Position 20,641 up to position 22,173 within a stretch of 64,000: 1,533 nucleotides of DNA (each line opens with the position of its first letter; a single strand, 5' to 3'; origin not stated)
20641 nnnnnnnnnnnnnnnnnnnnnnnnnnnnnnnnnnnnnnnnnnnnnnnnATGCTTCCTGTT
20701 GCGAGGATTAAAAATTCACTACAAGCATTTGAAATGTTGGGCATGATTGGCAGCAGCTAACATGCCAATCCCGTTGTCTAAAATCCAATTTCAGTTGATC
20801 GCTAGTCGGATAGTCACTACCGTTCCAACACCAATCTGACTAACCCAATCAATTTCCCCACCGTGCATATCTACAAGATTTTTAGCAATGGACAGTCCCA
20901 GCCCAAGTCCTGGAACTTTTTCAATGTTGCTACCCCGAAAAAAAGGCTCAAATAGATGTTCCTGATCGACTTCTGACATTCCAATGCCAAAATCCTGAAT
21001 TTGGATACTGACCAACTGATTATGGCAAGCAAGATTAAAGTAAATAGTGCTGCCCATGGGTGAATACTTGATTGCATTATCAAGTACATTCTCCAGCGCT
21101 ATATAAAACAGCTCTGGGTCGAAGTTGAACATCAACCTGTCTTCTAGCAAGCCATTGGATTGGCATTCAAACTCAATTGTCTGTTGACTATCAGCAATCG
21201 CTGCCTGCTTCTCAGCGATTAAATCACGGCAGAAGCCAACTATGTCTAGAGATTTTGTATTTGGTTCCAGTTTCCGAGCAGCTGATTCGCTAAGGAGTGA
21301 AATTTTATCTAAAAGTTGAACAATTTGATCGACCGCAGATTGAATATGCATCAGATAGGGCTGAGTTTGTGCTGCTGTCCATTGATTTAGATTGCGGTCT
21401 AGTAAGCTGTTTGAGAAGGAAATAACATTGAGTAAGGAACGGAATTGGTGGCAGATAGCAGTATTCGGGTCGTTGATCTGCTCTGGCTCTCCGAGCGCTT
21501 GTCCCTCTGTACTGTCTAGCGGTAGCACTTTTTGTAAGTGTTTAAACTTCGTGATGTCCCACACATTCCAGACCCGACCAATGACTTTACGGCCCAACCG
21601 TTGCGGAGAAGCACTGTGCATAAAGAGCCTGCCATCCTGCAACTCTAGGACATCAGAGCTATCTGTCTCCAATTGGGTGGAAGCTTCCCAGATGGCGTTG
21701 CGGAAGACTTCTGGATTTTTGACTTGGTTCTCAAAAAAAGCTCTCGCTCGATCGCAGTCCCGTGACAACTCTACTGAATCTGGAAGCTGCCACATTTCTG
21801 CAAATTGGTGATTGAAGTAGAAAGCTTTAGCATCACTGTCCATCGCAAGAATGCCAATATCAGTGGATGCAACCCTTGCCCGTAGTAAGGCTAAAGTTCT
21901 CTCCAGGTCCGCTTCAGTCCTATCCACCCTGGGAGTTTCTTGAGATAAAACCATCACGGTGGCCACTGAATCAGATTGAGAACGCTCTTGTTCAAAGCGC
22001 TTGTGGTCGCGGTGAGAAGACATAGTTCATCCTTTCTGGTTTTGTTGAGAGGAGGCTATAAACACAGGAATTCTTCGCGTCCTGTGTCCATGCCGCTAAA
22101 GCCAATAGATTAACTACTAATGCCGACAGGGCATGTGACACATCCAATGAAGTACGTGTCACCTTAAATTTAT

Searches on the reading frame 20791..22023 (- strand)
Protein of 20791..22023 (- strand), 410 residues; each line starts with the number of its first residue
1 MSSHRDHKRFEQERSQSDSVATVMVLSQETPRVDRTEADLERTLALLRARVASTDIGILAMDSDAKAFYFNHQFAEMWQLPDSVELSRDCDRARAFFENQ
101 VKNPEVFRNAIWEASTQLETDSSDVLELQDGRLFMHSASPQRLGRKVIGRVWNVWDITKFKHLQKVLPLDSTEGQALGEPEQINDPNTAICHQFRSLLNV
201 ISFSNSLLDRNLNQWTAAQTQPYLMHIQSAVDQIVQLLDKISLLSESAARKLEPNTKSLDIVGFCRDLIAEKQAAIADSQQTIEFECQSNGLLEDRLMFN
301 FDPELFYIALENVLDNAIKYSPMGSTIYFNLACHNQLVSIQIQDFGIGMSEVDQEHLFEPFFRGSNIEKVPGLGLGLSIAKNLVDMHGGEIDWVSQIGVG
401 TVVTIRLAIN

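Call 3: search_protein_families(library=pfam, proteins=[window:20791-22023:-], max_evalue=0.01)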
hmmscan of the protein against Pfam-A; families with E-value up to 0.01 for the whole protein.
window:20791-22023:- (410 aa): 2 families
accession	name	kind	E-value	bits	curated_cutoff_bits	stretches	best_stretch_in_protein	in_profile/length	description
PF02518.31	HATPase_c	-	1.1e-23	84.2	26.4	1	302-407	2-107/111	Histidine kinase-, DNA gyrase B-, and HSP90-like ATPase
PF00512.31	HisKA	-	0.00019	21.8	26.9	1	189-246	8-62/66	His Kinase A (phospho-acceptor) domain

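Call 4: search_protein_families(library=ncbifam, proteins=[window:20791-22023:-], max_evalue=0.01)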
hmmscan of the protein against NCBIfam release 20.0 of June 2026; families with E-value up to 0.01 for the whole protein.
window:20791-22023:- (410 aa): 80 families (the best 25 are shown)
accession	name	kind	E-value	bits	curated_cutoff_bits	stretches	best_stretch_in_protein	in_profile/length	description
NF045595.1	HK_scytonemin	equivalog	1.6e-119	400.2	865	2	189-407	421-633/637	scytonemin biosynthesis sensor histidine kinase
NF047874.1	MASE3_PAS_HK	subfamily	6.5e-31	107.8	560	1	24-409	244-625/655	MASE3 domain-containing sensor histidine kinase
NF046044.1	PnpS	equivalog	7.2e-30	104.3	400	1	202-407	190-389/390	two-component system histidine kinase PnpS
NF033092.0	HK_WalK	equivalog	6.6e-28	97.6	725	1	190-408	379-593/594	cell wall metabolism sensor histidine kinase WalK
NF008468.0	PRK11360.1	equivalog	5.9e-26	91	646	1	44-410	267-609/616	two-component system sensor histidine kinase AtoS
NF008312.0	PRK11100.1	equivalog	4.6e-25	88.4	356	1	180-408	253-473/477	two-component system sensor histidine kinase CreC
TIGR02966.1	phoR_proteo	equivalog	8.9e-24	84.1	334.2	1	190-406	121-332/333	phosphate regulon sensor histidine kinase PhoR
NF038297.2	hybrid_HK_HrmK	equivalog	5e-23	81.6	725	1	174-409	225-457/607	hybrid histidine kinase/response regulator HrmK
NF041735.1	hist_kin_RppB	equivalog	6.5e-23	81.2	400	1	191-407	224-437/438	two-component system sensor histidine kinase RppB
NF006800.0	PRK09303.1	equivalog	8.3e-21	74.4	342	1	211-406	179-374/383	histidine kinase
TIGR01386.1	cztS_silS_copS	subfamily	4.5e-20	72.1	292.55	1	242-399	298-448/457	heavy metal sensor histidine kinase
NF041832.1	near_NosP_CTERM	subfamily_domain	3.7e-19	69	400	1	203-408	28-224/370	NahK/ErcS family hybrid sensor histidine kinase/response regulator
NF007007.0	PRK09470.1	equivalog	4.2e-19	68.8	486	1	189-407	251-457/463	envelope stress sensor histidine kinase CpxA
NF045903.1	CuHisKinLciSLeg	equivalog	4.6e-19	69.1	700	1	229-407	183-356/357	copper-responsive two-component system sensor histidine kinase LciS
NF045911.1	TCSHisKinNblS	equivalog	1.7e-18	66.3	1000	1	190-408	395-619/621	two-component system sensor histidine kinase NblS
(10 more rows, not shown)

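Call 62: find_homologous_proteins(query=window:20791-22023:-, max_evalue=1e-30)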
Query window:20791-22023:- (410 aa): 189 proteins with E <= 1e-30 among 8000 candidates; the best 120 are listed.
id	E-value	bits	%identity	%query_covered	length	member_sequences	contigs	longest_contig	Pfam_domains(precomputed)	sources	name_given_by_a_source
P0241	1.7e-243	826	90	100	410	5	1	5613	PF02518.32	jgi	jgi:signal transduction histidine kinase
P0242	4.7e-235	798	92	94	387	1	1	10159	PF02518.32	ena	-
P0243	3.5e-234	795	91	94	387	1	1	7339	PF02518.32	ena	-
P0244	4.3e-197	673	73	100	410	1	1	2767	PF02518.32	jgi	jgi:signal transduction histidine kinase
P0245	1.5e-151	523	59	100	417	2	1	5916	PF13581.13,PF02518.32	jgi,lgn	jgi:signal transduction histidine kinase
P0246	3.8e-150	518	59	100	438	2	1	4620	PF02518.32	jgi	jgi:signal transduction histidine kinase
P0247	5.7e-150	518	60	100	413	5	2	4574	PF02518.32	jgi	jgi:signal transduction histidine kinase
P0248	2.3e-149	516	59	100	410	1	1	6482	PF02518.32,PF00512.32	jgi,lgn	jgi:signal transduction histidine kinase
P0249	2.8e-149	516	59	100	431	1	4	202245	PF02518.32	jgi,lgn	jgi:signal transduction histidine kinase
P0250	4.1e-149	515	60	100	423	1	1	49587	PF02518.32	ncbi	-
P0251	1.9e-146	506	60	100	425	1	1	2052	PF02518.32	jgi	jgi:signal transduction histidine kinase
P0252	1.6e-143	497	59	100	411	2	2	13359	PF13581.13,PF02518.32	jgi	jgi:signal transduction histidine kinase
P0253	9.6e-142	491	56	100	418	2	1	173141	PF02518.32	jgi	jgi:signal transduction histidine kinase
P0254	5.6e-140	485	57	100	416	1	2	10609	PF02518.32,PF00512.32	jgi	jgi:signal transduction histidine kinase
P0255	2.2e-127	443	56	91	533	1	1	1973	PF13426.14,PF13188.14,PF02518.32,PF00512.32,PF00989.32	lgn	-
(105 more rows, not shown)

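Call 64: find_encoding_contigs(protein=P0252, flank=4000, max_places=3)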
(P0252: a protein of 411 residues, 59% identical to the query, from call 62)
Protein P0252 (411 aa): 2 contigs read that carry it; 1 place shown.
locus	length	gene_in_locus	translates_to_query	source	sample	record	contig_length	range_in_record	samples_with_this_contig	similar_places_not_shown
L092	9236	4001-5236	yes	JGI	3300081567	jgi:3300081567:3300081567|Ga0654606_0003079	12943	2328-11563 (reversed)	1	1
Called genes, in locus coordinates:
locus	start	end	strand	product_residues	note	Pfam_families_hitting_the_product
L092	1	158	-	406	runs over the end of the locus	PF01761:DHQ_synthase, PF24621:DHQS_C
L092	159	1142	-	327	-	PF01040:UbiA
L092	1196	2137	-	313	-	PF01026:TatD_DNase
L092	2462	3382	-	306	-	PF28008:EboA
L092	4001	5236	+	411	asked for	PF02518:HATPase_c, PF13581:HATPase_c_2 (weak)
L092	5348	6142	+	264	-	PF00072:Response_reg, PF00165:HTH_AraC (weak), PF12833:HTH_18, PF00165:HTH_AraC (weak)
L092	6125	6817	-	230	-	PF00697:PRAI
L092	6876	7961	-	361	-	PF01264:Chorismate_synt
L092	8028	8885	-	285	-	PF01370:Epimerase (faint), PF05368:NmrA, PF13460:NAD_binding_10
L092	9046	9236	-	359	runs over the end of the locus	PF02153:PDH_N, PF20463:PDH_C (weak)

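Call 76: predict_structure(alignment_id=A3)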
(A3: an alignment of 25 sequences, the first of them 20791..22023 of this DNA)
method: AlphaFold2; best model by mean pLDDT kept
length: 410 residues; sequences in the alignment: 25
mean_pLDDT: 63.7   pTM: 0.41
mean pLDDT of the five models: 63.7, 62.6, 62.4, 60.1, 57.2
residues with pLDDT >= 90: 28; 70-90: 179; 50-70: 95; < 50: 108
segments of 3 or more residues with pLDDT < 50: 1-35, 37-54, 162-187, 243-252, 293-295, 363-367, 369-375
pLDDT, mean of each block of 10 residues (from residue 1): 25 23 25 43 43 59 74 78 70 80 73 61 74 74 66 71 30 25 44 64 69 74 73 60 41 64 90 84 86 55 78 82 90 84 80 66 44 51 75 83 83
secondary structure, 60 per line:
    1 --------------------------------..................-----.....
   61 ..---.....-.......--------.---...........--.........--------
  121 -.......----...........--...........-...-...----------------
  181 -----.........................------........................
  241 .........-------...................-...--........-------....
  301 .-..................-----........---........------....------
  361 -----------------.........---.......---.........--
elements in order: H33-50 E56-62 E66-70 H72-78 H91-100 H104-112 E122-128 E133-143 E146-156 H186-210 H217-249 E257-260 H261-275 E282-289 E297-301 H303-320 E326-333 E337-344 H351-354 H378-386 E390-396 E400-408

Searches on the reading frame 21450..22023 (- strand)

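Call 57: search_protein_families(library=pfam, proteins=[window:21450-22023:-], max_evalue=1)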
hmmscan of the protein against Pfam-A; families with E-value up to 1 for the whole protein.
window:21450-22023:- (191 aa): 2 families
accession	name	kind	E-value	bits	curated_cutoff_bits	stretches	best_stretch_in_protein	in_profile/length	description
PF12860.13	PAS_7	-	0.0046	17.5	27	1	54-84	4-34/115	PAS fold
PF00989.32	PAS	-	0.057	13.9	22.6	1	46-83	2-39/113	PAS fold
